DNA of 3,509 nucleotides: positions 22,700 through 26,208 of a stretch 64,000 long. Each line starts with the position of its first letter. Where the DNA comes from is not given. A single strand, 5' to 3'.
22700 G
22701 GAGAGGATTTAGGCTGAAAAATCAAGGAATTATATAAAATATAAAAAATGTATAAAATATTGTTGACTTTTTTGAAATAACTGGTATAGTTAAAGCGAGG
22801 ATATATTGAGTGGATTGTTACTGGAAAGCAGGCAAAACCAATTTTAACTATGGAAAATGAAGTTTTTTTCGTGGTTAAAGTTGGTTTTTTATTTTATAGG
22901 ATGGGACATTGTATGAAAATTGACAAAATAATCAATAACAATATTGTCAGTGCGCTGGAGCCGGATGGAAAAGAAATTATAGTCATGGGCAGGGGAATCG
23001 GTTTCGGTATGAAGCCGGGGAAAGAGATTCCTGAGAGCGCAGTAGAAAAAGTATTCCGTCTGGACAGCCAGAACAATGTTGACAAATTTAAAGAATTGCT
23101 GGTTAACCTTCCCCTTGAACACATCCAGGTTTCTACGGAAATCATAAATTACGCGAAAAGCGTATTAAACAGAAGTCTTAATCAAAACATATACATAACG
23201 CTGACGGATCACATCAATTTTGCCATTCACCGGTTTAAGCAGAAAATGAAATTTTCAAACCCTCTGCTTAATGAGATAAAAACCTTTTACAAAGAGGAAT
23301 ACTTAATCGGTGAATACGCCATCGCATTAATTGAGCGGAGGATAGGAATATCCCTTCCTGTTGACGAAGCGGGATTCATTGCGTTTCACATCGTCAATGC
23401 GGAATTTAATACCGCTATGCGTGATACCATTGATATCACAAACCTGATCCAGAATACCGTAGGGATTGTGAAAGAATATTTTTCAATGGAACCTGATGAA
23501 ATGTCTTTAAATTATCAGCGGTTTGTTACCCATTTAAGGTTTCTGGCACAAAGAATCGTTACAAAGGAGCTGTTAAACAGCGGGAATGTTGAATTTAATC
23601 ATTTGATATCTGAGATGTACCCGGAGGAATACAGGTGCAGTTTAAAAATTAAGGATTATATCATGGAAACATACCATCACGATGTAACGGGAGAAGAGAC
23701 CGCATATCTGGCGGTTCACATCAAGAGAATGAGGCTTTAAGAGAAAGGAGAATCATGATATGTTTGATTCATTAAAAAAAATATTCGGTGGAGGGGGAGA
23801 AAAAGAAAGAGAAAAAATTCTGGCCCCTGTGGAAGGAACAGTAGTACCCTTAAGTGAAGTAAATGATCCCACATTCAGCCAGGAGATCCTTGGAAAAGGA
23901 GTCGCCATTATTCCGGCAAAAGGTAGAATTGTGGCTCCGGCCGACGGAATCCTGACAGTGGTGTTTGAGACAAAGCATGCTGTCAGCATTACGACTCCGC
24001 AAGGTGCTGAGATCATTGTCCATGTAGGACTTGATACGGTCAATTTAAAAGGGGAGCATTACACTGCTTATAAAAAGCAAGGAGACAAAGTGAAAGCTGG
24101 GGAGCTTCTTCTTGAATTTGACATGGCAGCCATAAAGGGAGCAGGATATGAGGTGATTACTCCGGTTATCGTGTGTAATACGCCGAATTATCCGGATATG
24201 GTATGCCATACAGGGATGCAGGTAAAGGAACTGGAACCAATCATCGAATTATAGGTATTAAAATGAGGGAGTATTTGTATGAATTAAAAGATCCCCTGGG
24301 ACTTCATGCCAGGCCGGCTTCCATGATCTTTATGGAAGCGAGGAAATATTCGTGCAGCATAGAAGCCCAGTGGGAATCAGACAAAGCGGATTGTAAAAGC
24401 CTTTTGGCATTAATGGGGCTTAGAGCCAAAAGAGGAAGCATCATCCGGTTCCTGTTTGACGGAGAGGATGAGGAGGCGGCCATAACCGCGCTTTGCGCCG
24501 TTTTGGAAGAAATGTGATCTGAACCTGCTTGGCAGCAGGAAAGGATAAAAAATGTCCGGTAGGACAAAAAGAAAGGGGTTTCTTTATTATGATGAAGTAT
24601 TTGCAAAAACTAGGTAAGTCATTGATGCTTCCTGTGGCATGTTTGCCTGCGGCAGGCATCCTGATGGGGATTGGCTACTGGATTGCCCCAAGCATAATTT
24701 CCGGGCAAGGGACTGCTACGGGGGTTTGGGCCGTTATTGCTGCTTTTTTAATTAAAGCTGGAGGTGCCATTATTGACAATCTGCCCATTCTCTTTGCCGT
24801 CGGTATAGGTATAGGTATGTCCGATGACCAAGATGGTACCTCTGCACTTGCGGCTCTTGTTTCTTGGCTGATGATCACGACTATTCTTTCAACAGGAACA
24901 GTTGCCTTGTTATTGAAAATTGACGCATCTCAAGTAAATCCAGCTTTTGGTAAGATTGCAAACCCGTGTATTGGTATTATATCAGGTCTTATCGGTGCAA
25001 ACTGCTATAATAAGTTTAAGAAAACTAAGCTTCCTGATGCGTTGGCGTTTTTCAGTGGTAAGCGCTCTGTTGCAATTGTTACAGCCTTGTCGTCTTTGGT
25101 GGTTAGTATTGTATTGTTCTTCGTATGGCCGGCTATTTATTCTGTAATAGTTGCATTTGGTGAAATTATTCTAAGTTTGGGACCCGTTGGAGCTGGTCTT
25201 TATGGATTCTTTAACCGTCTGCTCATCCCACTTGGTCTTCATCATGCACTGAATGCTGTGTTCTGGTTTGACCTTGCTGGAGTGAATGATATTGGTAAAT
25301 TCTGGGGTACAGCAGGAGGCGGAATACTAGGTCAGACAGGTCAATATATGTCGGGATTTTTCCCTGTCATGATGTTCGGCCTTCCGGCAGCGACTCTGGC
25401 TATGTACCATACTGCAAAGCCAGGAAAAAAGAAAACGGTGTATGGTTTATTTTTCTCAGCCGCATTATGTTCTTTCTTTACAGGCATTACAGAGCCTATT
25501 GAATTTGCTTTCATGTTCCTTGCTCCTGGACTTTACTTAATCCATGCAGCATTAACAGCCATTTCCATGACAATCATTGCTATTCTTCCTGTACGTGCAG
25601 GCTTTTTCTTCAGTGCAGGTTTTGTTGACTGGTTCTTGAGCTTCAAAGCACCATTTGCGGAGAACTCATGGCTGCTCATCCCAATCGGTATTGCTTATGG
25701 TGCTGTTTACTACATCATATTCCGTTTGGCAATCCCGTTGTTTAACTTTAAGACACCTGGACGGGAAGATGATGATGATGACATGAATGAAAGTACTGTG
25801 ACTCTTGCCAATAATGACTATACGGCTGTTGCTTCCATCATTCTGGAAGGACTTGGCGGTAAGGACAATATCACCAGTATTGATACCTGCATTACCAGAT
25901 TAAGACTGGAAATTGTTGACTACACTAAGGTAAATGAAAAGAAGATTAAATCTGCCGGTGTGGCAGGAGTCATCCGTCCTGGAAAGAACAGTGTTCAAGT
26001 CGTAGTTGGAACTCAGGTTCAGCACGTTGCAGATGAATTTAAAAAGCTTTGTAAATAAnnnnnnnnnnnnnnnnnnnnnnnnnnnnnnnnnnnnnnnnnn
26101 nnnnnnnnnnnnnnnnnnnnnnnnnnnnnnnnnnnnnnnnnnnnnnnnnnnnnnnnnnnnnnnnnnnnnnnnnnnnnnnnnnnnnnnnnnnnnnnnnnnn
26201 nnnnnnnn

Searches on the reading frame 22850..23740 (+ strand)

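Call 49: search_protein_families(library=pfam, proteins=[window:22850-23740:+], max_evalue=0.001)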
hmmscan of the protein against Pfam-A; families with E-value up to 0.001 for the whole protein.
window:22850-23740:+ (296 aa): 2 families
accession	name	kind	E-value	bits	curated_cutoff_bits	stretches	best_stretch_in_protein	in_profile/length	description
PF00874.25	PRD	-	1.6e-37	128.1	23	2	97-184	2-90/90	PRD domain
PF03123.20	CAT_RBD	-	1.5e-22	79.7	25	1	22-76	1-55/57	CAT RNA binding domain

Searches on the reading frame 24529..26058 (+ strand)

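Call 4: search_protein_families(library=pfam, proteins=[window:24529-26058:+], max_evalue=0.01)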
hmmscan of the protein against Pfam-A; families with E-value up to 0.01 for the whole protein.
window:24529-26058:+ (509 aa): 2 families
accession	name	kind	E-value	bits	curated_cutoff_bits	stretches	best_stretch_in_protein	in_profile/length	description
PF02378.23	PTS_EIIC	-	8.6e-71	239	30.7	1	29-343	1-318/319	Phosphotransferase system, EIIC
PF00367.25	PTS_EIIB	-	2.5e-14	52.8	27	1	438-469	3-34/34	phosphotransferase system, EIIB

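Call 5: search_protein_families(library=ncbifam, proteins=[window:24529-26058:+], max_evalue=0.01)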
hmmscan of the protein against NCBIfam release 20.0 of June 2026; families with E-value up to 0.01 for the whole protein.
window:24529-26058:+ (509 aa): 19 families
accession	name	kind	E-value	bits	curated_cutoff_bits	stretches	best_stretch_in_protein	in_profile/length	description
TIGR01998.1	PTS-II-BC-nag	equivalog_domain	2.9e-183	610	553.2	1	21-505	1-475/475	N-acetylglucosamine-specific PTS transporter subunit IIBC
TIGR02002.1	PTS-II-BC-glcB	equivalog_domain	1.1e-131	440.1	591.8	1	22-506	5-498/502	glucose-specific PTS transporter subunit IIBC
NF007608.0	PRK10255.1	equivalog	9.2e-115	384.5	1010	1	22-507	4-465/648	PTS N-acetyl glucosamine transporter subunit IIABC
NF008301.0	PRK11089.1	equivalog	5.4e-113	378.1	647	1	23-505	7-471/477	PTS glucose transporter subunit IIBC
NF007509.0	PRK10110.1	subfamily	9.6e-95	317.9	665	1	21-507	11-524/530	PTS maltose transporter subunit IICB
TIGR02004.1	PTS-IIBC-malX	hypoth_equivalog_domain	1.9e-92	310.5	632.2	1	22-506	5-515/517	maltose/glucose-specific PTS transporter subunit IIBC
TIGR02005.1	PTS-IIBC-alpha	subfamily_domain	6.1e-70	236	607.3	1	22-507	1-523/524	alpha-glucoside-specific PTS transporter subunit IIBC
TIGR02003.1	PTS-II-BC-unk1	hypoth_equivalog_domain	1.8e-62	211.6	649.85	3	288-499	319-536/547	PTS transporter subunit IIBC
TIGR00852.1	pts-Glc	subfamily_domain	1.4e-54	185.4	291.1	1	78-353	1-288/290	maltose/glucose-specific PTS transporter subunit IIC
TIGR00826.1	EIIB_glc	domain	1.9e-17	63.3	45.75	1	405-494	3-88/88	glucose PTS transporter subunit EIIB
NF007255.0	PRK09702.1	equivalog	1.4e-15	57.3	321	1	383-505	12-143/161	PTS sugar transporter subunit IIB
TIGR01995.1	PTS-II-ABC-beta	subfamily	6.7e-14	51.3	614.7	1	431-507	1-77/618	beta-glucoside-specific PTS transporter subunit IIABC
TIGR01996.1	PTS-II-BC-sucr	equivalog_domain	6.9e-13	48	559.3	1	430-507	1-79/461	sucrose-specific PTS transporter subunit IIBC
NF007311.0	PRK09796.1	equivalog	6.1e-12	44.8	722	1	429-507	3-81/485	PTS cellobiose/arbutin/salicin transporter subunit IIBC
TIGR01992.1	PTS-IIBC-Tre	equivalog_domain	8.9e-10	38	591.95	1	435-506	4-75/463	PTS system trehalose-specific EIIBC component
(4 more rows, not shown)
